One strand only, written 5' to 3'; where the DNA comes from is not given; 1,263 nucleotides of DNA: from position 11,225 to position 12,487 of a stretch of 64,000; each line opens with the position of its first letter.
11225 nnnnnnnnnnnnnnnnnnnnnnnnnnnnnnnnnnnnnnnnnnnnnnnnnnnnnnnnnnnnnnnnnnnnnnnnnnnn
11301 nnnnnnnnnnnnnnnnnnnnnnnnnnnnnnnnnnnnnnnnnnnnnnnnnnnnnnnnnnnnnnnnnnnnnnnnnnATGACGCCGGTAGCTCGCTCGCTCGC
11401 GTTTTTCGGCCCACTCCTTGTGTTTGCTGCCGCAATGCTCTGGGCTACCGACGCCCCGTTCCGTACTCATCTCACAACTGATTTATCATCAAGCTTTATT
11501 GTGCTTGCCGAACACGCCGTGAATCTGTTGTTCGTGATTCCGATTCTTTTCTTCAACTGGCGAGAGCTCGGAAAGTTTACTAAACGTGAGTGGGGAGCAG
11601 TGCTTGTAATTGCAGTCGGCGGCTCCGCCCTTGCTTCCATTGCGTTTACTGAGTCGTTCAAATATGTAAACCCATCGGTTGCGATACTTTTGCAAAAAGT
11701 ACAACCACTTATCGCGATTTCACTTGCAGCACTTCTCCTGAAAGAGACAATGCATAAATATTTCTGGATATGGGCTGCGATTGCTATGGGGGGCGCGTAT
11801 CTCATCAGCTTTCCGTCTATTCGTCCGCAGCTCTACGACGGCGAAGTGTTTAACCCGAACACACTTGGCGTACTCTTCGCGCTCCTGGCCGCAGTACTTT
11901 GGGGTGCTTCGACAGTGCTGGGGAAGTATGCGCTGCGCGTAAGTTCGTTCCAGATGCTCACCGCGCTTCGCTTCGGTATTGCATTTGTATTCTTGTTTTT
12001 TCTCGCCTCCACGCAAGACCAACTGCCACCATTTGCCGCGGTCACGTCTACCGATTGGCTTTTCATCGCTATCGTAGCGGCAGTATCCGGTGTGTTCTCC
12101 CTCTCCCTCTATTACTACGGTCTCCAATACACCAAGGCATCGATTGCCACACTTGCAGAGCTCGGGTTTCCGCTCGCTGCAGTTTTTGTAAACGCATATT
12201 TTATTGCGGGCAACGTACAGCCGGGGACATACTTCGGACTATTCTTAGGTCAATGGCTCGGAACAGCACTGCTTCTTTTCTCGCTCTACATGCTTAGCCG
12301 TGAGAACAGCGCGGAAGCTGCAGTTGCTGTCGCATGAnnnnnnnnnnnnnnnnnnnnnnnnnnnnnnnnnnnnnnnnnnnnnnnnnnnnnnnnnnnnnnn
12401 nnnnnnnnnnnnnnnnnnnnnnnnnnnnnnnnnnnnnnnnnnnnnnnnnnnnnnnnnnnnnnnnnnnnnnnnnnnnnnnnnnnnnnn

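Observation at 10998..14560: Chimeric flavin cofactor module: bacterial riboflavin kinase + archaeal RibL-type FAD synthetase + ribE/ribH, interleaved with a DMT transporter and an EEP phosphatase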

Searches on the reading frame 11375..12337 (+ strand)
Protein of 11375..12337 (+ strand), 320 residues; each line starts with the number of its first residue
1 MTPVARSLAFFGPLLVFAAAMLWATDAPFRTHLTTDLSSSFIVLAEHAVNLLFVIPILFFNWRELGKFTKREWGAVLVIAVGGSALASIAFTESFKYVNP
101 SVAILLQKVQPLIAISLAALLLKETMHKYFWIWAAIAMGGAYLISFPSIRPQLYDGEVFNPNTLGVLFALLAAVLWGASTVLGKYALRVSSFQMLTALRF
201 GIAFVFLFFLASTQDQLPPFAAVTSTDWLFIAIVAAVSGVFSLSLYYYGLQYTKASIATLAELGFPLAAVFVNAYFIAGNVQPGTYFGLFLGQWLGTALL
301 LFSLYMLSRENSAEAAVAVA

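Call 3: search_protein_families(library=pfam, proteins=[window:11375-12337:+], max_evalue=0.01)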
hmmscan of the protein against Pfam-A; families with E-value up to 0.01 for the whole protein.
window:11375-12337:+ (320 aa): 1 family
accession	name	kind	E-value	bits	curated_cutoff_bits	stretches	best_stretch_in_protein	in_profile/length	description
PF00892.27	EamA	-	6.7e-37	127.2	28.2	2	11-145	2-134/135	EamA-like transporter family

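Call 4: search_protein_families(library=ncbifam, proteins=[window:11375-12337:+], max_evalue=0.01)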
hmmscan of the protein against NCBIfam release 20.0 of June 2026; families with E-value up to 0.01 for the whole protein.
window:11375-12337:+ (320 aa): 2 families
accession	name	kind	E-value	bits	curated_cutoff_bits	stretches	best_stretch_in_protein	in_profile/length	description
TIGR00950.1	2A78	equivalog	1.4e-16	60.7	230.2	1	32-288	11-255/264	carboxylate/amino acid/amine transporter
NF008432.0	PRK11272.1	equivalog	0.00026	20.3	270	1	13-149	154-290/294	drug/metabolite exporter YedA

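Call 61: find_homologous_proteins(query=window:11375-12334:+, max_evalue=0.001)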
Query window:11375-12334:+ (320 aa): 1066 proteins with E <= 0.001 among 8000 candidates; the best 120 are listed.
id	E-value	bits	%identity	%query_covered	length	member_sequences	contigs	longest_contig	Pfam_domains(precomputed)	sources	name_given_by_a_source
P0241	2.7e-197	672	100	100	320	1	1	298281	PF00892.27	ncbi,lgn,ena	-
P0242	1.1e-175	601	87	98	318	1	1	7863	PF00892.27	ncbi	-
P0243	2.7e-173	593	86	99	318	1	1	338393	PF00892.27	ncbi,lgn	-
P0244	2.0e-172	591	86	100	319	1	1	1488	PF00892.27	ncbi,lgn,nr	ncbi:MAG TPA: DMT family transporter [Pirellula sp.]|nr:DMT family transporter [Pirellula sp.]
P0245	3.0e-171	587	86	98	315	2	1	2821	PF00892.27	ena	-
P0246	4.9e-171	586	86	99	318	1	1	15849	PF00892.27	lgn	-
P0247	1.0e-170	585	86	99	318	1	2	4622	PF00892.27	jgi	jgi:drug/metabolite transporter, DME family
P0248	1.2e-169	582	85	99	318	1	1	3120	PF00892.27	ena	-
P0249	4.7e-169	580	87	98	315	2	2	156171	PF00892.27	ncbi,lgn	-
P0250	1.3e-168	578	85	99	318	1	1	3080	PF00892.27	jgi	jgi:drug/metabolite transporter (DMT)-like permease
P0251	1.4e-168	578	85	99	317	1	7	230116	PF00892.27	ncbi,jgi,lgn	jgi:drug/metabolite transporter (DMT)-like permease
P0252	1.7e-168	578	85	99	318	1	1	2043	PF00892.27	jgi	jgi:drug/metabolite transporter, DME family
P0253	1.8e-168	578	85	99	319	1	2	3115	PF00892.27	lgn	-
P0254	2.1e-167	574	84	99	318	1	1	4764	PF00892.27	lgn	-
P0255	5.4e-167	573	84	99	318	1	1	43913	PF00892.27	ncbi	-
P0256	1.1e-166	572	88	96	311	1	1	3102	PF00892.27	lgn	-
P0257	2.9e-166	570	85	99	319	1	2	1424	PF00892.27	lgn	-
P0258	4.7e-166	570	85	99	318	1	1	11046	PF00892.27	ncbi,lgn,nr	ncbi:MAG: DMT family transporter [Candidatus Pacebacteria bacterium]|nr:DMT family transporter [Cand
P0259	1.2e-165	568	83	99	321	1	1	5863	PF00892.27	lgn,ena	-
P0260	2.2e-165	567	83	99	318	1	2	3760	PF00892.27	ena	-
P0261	1.8e-164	564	82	100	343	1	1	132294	PF00892.27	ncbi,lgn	-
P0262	4.3e-162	557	81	100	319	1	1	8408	PF00892.27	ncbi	-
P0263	5.5e-162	556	86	93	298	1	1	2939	PF00892.27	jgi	jgi:drug/metabolite transporter (DMT)-like permease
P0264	4.1e-160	550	81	98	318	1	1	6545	PF00892.27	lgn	-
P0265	1.0e-157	542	80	99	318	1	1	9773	PF00892.27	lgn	-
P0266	2.8e-150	518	77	98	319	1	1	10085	PF00892.27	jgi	jgi:drug/metabolite transporter (DMT)-like permease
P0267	9.0e-148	510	76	98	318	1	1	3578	PF00892.27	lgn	-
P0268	1.7e-147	509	78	98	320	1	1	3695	PF00892.27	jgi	jgi:drug/metabolite transporter, DME family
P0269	9.1e-144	496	76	95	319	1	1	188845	PF00892.27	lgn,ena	-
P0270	3.8e-143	494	75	99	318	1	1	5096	PF00892.27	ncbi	-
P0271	3.2e-142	491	75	97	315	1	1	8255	PF00892.27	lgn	-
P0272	8.9e-142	490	73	98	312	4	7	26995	PF00892.27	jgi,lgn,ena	-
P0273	1.1e-141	490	73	98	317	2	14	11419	PF00892.27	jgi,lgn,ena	-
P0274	1.8e-140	486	73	99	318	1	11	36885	PF00892.27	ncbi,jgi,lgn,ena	ncbi:MAG TPA: DMT family transporter [Candidatus Paceibacterota bacterium]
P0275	6.4e-140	484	73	99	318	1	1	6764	PF00892.27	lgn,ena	-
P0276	1.1e-139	483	73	99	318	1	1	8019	PF00892.27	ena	-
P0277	3.6e-139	481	75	96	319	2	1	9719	PF00892.27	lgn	-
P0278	7.3e-139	480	73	98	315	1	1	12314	PF00892.27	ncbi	-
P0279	3.9e-138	478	73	98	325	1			PF00892.27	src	-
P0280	1.3e-135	470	73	97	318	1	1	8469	PF00892.27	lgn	-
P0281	9.4e-135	467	71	97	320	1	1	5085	PF00892.27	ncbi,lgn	-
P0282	2.8e-132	459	68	97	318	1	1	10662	PF00892.27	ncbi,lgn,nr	ncbi:EamA family transporter [Candidatus Kaiserbacteria bacterium]|nr:EamA family transporter [Candi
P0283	2.1e-131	456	72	97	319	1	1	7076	PF00892.27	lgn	-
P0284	2.7e-131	456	71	99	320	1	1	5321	PF00892.27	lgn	-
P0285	3.4e-131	455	70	98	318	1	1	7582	PF00892.27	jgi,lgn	-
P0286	1.1e-130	454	71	95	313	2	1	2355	PF00892.27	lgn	-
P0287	1.8e-130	453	70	97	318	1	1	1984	PF00892.27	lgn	-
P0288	2.8e-130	452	69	98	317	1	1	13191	PF00892.27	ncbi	-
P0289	3.5e-130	452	70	97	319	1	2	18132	PF00892.27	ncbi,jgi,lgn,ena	-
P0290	4.0e-130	452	68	99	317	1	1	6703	PF00892.27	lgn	-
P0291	4.2e-130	452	69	96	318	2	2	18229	PF00892.27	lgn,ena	-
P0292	8.1e-130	451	68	99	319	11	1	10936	PF00892.27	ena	-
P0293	9.1e-130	451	69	98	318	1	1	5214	PF00892.27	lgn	-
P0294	1.9e-129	449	69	98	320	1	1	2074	PF00892.27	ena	-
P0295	3.0e-129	449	69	96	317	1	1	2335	PF00892.27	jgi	jgi:drug/metabolite transporter (DMT)-like permease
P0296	3.3e-129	449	69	98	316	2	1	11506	PF00892.27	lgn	-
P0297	3.4e-129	449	70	98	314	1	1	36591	PF00892.27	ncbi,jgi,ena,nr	ncbi:MAG: DMT family transporter [Candidatus Kaiserbacteria bacterium]|nr:DMT family transporter [Ca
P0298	3.6e-129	449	69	98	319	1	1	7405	PF00892.27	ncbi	-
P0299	7.2e-129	448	68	97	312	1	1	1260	PF00892.27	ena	-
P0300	1.9e-128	446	68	97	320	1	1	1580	PF00892.27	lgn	-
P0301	3.0e-128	446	68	96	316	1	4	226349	PF00892.27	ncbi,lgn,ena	-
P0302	5.9e-128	445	68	98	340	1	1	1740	PF00892.27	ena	-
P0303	6.0e-128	445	69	98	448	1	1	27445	PF00892.27,PF01467.33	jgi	jgi:cytidyltransferase-like protein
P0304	6.2e-128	445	68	98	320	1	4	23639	PF00892.27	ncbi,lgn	-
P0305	7.1e-128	444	68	99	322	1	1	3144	PF00892.27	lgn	-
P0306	7.7e-128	444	68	98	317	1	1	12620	PF00892.27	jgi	jgi:drug/metabolite transporter (DMT)-like permease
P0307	9.6e-128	444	67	98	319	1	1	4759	PF00892.27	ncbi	-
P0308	1.0e-127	444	69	98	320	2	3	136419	PF00892.27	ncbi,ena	-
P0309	3.0e-127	442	67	98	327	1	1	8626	PF00892.27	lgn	-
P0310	5.0e-127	442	69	97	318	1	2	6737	PF00892.27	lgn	-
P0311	7.8e-127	441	71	94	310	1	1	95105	PF00892.27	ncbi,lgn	-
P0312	7.8e-127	441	69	97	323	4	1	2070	PF00892.27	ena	-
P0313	2.4e-126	439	68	97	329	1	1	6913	PF00892.27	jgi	jgi:drug/metabolite transporter (DMT)-like permease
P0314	3.3e-126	439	68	98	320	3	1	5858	PF00892.27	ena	-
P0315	3.4e-126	439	67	98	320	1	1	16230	PF00892.27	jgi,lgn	jgi:drug/metabolite transporter (DMT)-like permease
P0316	3.8e-126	439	68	99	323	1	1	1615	PF00892.27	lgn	-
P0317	3.8e-126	439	69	97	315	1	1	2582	PF00892.27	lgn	-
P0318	4.1e-126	439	67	99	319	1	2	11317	PF00892.27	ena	-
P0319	6.9e-126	438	67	100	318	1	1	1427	PF00892.27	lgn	-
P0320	8.3e-126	438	69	95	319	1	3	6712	PF00892.27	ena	-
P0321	8.9e-126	437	70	95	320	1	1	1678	PF00892.27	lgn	-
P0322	9.5e-126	437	67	99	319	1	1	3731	PF00892.27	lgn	-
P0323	1.2e-125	437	67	97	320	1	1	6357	PF00892.27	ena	-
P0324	2.6e-125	436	68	97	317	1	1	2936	PF00892.27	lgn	-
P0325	2.9e-125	436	69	95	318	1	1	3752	PF00892.27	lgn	-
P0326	5.7e-125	435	67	97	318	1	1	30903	PF00892.27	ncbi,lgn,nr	ncbi:DMT family transporter [Candidatus Kaiserbacteria bacterium]|nr:DMT family transporter [Candida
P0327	8.3e-125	434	67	97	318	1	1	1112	PF00892.27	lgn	-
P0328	1.4e-124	434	67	96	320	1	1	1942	PF00892.27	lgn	-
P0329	1.8e-124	433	69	95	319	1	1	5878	PF00892.27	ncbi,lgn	-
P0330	2.5e-124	433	69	98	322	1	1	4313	PF00892.27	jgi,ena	-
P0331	3.1e-124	432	68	96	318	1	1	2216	PF00892.27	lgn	-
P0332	3.2e-124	432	67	97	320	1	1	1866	PF00892.27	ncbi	-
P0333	3.7e-124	432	66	98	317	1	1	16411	PF00892.27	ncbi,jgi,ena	ncbi:MAG: DMT family transporter [Candidatus Paceibacterota bacterium]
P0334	9.7e-124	431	68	97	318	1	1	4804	PF00892.27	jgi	jgi:drug/metabolite transporter (DMT)-like permease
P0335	1.2e-123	430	66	98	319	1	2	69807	PF00892.27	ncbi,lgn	-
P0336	1.2e-123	430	67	97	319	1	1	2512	PF00892.27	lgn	-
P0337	1.2e-123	430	65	97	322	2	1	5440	PF00892.27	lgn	-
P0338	1.2e-123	430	66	99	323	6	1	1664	PF00892.27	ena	-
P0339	1.5e-123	430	66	97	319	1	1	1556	PF00892.27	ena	-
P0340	1.6e-123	430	66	98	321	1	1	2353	PF00892.27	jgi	jgi:drug/metabolite transporter (DMT)-like permease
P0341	2.6e-123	429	67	97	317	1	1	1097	PF00892.27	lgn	-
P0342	3.4e-123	429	65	98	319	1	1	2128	PF00892.27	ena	-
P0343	4.3e-123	429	68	96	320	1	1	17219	PF00892.27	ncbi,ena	-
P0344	6.0e-123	428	66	97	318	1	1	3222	PF00892.27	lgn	-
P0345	6.7e-123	428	67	96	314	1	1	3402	PF00892.27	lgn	-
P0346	6.8e-123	428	66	99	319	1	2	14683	PF00892.27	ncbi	-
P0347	6.8e-123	428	65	99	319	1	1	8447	PF00892.27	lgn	-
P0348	8.0e-123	428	67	96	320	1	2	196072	PF00892.27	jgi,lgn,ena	jgi:drug/metabolite transporter (DMT)-like permease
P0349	8.6e-123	428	67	96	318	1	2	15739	PF00892.27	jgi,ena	jgi:drug/metabolite transporter (DMT)-like permease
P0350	2.4e-122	426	67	98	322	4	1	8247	PF00892.27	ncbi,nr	ncbi:MAG: DMT family transporter [Patescibacteria group bacterium]|nr:DMT family transporter [Patesc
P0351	2.6e-122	426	66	97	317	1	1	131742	PF00892.27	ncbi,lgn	-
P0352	3.9e-122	425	66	97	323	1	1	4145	PF00892.27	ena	-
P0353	4.0e-122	425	66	97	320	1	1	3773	PF00892.27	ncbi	-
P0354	4.4e-122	425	66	97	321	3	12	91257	PF00892.27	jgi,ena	-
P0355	7.3e-122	425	64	98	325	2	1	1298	PF00892.27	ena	-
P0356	1.1e-121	424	66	97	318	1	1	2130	PF00892.27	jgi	jgi:drug/metabolite transporter (DMT)-like permease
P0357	1.5e-121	424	66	97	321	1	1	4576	PF00892.27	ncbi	-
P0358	2.0e-121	423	67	94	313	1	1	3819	PF00892.27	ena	-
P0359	3.1e-121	422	65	96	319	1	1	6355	PF00892.27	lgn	-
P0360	4.0e-121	422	64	98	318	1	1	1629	PF00892.27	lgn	-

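Call 62: find_encoding_contigs(protein=P0303, flank=6000, max_places=3)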
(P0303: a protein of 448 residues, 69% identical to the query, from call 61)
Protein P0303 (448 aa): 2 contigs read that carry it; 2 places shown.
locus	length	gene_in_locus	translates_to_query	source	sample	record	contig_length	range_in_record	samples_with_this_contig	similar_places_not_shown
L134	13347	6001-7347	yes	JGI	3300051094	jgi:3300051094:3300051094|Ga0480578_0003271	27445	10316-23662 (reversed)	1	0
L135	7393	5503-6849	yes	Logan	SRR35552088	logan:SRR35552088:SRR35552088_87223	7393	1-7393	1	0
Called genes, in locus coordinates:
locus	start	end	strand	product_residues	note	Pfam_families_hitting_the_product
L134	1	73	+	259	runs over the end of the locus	-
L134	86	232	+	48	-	-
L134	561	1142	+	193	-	-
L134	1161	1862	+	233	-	-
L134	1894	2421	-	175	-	-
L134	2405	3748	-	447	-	PF02195:ParB_N (weak), PF01555:N6_N4_Mtase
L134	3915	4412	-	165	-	-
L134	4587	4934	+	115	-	PF01687:Flavokinase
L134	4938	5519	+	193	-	PF00677:Lum_binding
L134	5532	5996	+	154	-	PF00885:DMRL_synthase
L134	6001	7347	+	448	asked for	PF00892:EamA, PF01467:CTP_transf_like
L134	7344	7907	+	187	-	PF07638:Sigma70_ECF (faint), PF04542:Sigma70_r2, PF08281:Sigma70_r4_2, PF04545:Sigma70_r4 (weak)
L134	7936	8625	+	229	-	-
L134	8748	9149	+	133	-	PF03652:RuvX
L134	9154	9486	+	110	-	PF01588:tRNA_bind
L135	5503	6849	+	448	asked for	PF00892:EamA, PF01467:CTP_transf_like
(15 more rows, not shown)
